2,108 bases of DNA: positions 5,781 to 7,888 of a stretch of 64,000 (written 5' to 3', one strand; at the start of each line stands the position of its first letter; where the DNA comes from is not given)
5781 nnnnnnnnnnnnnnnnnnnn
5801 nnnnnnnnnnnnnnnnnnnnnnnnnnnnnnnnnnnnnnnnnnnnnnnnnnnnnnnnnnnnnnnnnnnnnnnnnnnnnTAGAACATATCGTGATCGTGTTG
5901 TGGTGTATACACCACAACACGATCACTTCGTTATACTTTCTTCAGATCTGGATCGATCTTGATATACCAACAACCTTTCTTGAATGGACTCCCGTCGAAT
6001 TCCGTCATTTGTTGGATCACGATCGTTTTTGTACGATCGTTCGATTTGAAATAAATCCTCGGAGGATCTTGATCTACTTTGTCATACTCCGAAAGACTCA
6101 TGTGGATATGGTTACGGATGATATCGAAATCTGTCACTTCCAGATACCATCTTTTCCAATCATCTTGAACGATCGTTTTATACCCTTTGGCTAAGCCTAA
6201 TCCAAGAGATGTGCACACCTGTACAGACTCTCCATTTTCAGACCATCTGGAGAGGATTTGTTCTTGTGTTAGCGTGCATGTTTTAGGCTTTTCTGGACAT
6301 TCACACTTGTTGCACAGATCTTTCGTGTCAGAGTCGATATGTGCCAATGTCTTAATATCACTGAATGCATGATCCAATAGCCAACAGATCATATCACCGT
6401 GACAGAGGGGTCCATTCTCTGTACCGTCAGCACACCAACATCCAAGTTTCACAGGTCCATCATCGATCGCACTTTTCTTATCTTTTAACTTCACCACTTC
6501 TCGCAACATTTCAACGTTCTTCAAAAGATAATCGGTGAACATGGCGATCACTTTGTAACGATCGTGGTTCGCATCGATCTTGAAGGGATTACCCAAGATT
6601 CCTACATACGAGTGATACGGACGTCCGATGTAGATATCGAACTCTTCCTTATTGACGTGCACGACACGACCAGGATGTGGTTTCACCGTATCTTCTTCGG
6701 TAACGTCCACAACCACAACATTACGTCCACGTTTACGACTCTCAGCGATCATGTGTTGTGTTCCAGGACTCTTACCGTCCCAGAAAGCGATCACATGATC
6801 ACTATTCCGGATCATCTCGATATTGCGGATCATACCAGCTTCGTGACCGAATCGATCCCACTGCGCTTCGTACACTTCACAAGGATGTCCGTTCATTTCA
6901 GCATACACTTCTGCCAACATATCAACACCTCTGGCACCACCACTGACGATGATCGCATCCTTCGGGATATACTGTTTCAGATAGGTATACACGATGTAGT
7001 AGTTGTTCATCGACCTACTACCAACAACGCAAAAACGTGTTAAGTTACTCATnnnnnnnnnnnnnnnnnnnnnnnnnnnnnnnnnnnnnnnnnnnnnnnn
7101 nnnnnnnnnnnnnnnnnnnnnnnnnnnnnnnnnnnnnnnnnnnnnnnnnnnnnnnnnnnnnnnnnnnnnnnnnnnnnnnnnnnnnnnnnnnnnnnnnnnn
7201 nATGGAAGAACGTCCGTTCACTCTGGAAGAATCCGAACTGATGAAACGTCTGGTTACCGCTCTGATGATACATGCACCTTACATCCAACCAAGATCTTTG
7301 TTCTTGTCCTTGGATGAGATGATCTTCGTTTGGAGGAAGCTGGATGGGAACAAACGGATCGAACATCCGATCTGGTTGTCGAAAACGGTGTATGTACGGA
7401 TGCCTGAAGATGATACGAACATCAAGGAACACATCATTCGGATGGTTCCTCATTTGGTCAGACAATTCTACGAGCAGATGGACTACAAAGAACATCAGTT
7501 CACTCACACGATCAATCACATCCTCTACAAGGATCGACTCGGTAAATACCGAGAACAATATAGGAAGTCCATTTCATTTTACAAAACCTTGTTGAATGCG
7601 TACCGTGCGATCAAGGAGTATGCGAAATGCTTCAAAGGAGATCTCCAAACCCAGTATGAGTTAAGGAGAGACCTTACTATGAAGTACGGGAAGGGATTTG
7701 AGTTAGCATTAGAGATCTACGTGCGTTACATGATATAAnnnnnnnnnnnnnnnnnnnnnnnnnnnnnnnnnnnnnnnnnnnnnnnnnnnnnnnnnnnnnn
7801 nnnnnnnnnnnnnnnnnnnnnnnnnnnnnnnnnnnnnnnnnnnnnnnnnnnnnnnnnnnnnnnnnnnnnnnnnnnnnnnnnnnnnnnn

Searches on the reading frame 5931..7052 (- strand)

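Call 3: search_protein_families(library=pfam, proteins=[window:5931-7052:-], max_evalue=0.1)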
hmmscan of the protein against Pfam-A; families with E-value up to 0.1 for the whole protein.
window:5931-7052:- (373 aa): 4 families
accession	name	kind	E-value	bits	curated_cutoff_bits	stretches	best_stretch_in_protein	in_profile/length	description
PF14216.11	DUF4326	-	7.9e-13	49.3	25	1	129-222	2-80/82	Domain of unknown function (DUF4326)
PF10686.14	YAcAr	-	1.3e-10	41.4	28.2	1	9-68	5-66/66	YspA, cpYpsA-related SLOG family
PF02481.21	DNA_processg_A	-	9.8e-06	25.3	29.6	1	6-51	46-93/212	DNA recombination-mediator protein A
PF18306.6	LDcluster4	-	0.0017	18.5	26.3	1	73-122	83-130/151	SLOG cluster4 family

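Call 4: search_protein_families(library=phrogs, proteins=[window:5931-7052:-], max_evalue=0.01)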
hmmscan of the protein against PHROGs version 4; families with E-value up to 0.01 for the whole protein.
window:5931-7052:- (373 aa): 5 families
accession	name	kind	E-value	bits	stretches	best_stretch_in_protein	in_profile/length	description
phrog_289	-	other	1.1e-29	104.6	1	5-126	23-149/500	GTP-binding domain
phrog_464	-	unknown function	6.2e-17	63.2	1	123-244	187-303/322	unknown function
phrog_11222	-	unknown function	3.1e-10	41.3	1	12-110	165-273/293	-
phrog_30585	-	DNA, RNA and nucleotide metabolism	9.6e-05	21.4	0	5-65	679-741/852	DNA repair protein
phrog_768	-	DNA, RNA and nucleotide metabolism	0.0057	17.2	1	6-75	5-78/191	DprA-like DNA recombination-mediator protein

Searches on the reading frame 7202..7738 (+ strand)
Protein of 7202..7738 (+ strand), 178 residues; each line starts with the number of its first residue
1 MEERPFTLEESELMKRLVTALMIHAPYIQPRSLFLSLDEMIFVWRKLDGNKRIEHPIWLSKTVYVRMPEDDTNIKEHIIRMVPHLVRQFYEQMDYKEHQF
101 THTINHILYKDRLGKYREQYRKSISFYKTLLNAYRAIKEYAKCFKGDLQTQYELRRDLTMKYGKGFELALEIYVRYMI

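Call 3: search_protein_families(library=pfam, proteins=[window:7202-7738:+], max_evalue=0.1)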
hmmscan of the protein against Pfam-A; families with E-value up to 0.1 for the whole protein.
window:7202-7738:+ (178 aa): 0 families

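Call 4: search_protein_families(library=phrogs, proteins=[window:7202-7738:+], max_evalue=0.01)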
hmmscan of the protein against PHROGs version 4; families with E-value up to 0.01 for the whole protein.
window:7202-7738:+ (178 aa): 1 family
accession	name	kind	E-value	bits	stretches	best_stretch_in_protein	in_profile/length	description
phrog_12680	-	unknown function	0.0081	16.9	1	64-140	118-192/247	-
